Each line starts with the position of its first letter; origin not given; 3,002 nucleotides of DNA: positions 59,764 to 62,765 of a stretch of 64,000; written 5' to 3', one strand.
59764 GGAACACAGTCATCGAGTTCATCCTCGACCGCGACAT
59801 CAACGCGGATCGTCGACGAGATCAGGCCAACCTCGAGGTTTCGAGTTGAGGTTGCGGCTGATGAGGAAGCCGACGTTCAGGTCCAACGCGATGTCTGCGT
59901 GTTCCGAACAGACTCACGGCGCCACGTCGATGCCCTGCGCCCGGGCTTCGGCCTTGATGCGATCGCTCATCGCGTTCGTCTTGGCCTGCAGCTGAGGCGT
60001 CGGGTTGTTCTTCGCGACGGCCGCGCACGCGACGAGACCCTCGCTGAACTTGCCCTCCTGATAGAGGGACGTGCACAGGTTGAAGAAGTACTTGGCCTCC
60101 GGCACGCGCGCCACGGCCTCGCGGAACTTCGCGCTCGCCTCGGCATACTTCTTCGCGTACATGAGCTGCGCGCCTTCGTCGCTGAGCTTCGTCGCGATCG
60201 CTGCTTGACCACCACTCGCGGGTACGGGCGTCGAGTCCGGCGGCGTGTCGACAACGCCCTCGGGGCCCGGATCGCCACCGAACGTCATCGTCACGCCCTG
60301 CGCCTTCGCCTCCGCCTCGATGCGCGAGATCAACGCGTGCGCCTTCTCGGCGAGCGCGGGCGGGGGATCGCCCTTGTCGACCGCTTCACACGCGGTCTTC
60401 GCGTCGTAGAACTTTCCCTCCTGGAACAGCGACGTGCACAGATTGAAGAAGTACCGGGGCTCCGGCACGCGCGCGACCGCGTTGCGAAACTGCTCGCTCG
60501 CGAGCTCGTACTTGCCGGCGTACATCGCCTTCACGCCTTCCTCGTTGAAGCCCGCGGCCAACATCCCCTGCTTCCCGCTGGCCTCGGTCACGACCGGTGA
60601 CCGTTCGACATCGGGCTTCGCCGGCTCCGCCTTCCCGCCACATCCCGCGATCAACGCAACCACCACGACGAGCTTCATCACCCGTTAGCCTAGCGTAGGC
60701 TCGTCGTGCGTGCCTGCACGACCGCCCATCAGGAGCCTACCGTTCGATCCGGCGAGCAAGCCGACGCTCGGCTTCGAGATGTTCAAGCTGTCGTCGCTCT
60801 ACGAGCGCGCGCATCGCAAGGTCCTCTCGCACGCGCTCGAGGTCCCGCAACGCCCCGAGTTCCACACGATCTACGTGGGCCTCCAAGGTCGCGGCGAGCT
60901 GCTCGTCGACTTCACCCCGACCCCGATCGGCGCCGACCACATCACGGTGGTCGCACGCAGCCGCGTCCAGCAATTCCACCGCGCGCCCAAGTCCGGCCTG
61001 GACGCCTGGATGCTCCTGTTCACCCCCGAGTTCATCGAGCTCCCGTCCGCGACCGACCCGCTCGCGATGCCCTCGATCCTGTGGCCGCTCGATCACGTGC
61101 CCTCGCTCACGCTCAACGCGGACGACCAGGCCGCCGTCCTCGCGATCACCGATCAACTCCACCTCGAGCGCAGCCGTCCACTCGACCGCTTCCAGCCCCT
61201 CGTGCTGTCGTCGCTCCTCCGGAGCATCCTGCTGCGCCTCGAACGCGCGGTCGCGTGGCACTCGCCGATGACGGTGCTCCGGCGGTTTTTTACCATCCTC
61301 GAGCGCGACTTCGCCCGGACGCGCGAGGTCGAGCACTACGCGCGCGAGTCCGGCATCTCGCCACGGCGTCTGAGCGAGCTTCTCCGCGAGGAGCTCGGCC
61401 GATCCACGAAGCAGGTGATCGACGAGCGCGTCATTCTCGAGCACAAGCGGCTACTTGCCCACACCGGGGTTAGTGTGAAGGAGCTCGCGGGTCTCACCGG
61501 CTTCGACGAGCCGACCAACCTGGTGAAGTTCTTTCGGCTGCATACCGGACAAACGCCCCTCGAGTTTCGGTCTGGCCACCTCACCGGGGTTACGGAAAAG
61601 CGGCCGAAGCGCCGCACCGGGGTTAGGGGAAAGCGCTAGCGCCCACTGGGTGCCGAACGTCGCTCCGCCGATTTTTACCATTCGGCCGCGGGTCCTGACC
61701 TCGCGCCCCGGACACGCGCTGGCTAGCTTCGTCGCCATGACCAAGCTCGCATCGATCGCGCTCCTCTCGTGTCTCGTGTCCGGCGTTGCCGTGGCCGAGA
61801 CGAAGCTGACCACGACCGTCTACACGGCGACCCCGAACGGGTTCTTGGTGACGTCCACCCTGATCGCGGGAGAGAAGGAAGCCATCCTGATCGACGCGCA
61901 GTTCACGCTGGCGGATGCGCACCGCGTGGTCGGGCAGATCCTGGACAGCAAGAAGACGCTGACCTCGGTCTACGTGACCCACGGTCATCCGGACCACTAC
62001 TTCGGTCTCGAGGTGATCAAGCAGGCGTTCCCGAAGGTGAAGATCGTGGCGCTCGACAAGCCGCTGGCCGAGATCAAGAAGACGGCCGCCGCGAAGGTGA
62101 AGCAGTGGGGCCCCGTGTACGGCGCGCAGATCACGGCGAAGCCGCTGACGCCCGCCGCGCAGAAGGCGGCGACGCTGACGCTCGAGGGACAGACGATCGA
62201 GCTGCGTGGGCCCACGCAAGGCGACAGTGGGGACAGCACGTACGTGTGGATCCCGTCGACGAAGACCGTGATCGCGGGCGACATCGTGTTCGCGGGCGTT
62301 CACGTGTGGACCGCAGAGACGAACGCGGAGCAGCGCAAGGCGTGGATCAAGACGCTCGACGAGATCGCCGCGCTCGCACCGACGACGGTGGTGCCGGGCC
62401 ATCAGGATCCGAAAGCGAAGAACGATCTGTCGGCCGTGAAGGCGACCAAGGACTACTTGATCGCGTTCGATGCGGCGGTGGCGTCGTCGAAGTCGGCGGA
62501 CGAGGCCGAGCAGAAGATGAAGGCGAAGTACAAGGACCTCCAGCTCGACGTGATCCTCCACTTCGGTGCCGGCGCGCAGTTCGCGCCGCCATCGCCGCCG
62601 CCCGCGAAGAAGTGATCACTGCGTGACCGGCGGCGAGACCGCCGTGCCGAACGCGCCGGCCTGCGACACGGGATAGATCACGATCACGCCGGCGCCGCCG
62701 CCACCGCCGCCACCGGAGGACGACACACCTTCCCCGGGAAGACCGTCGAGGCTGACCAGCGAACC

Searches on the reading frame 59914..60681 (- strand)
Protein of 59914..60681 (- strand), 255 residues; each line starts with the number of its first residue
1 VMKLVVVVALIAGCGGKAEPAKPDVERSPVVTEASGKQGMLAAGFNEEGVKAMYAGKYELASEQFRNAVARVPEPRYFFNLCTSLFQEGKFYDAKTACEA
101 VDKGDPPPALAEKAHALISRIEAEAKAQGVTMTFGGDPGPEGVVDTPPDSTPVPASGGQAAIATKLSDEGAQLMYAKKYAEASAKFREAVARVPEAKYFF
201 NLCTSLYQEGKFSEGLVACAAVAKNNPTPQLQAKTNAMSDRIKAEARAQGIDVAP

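Call 11: search_protein_families(library=pfam, proteins=[window:59914-60681:-], max_evalue=0.01)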
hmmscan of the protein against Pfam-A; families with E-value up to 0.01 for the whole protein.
window:59914-60681:- (255 aa): 6 families
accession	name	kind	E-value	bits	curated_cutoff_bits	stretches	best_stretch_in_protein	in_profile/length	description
PF07719.23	TPR_2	-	4e-10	39.5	27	0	167-195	5-33/34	Tetratricopeptide repeat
PF13432.12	TPR_16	-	6.2e-08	33.4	32.7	1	50-101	5-57/65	Tetratricopeptide repeat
PF00515.34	TPR_1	-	2.9e-06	27.3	27.8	0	196-228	1-33/34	Tetratricopeptide repeat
PF14559.12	TPR_19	-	0.00019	22.1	25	0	173-233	1-63/68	Tetratricopeptide repeat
PF24575.1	TPR_Slam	-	0.0014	19.5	35.2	0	48-96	53-102/104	Surface lipoprotein assembly modifier, N-terminal TPR repeats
PF13428.12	TPR_14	-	0.0078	17.2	23.5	0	55-79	14-39/44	Tetratricopeptide repeat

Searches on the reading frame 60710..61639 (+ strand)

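Call 11: search_protein_families(library=pfam, proteins=[window:60710-61639:+], max_evalue=0.01)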
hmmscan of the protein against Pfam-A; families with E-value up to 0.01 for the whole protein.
window:60710-61639:+ (309 aa): 3 families
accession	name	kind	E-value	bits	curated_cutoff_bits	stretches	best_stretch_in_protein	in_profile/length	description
PF12833.13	HTH_18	-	1.6e-19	70.4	33.6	1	210-288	1-79/80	Helix-turn-helix domain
PF00165.29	HTH_AraC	-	9.9e-08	32.4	26.6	1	250-287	2-41/42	Bacterial regulatory helix-turn-helix proteins, AraC family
PF06527.16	TniQ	-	0.0066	17.5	27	0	169-264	11-73/142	TniQ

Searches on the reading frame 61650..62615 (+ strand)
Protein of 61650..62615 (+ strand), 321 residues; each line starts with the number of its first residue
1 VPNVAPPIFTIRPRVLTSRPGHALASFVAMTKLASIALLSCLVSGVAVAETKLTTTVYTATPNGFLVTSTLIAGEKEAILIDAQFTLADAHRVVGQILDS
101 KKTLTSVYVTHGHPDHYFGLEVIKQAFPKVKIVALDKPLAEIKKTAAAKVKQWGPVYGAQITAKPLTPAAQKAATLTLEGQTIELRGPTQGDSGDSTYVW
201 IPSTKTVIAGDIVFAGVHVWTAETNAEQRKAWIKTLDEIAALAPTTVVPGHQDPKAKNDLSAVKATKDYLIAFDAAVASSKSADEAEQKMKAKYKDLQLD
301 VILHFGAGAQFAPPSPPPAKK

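Call 11: search_protein_families(library=pfam, proteins=[window:61650-62615:+], max_evalue=0.01)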
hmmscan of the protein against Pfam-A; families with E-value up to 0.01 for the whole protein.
window:61650-62615:+ (321 aa): 2 families
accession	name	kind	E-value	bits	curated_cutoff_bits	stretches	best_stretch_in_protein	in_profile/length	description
PF00753.33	Lactamase_B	-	8.3e-20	72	22.7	1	64-251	3-196/196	Metallo-beta-lactamase superfamily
PF12706.13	Lactamase_B_2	-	3.6e-05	23.9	27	1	79-165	3-89/200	Beta-lactamase superfamily domain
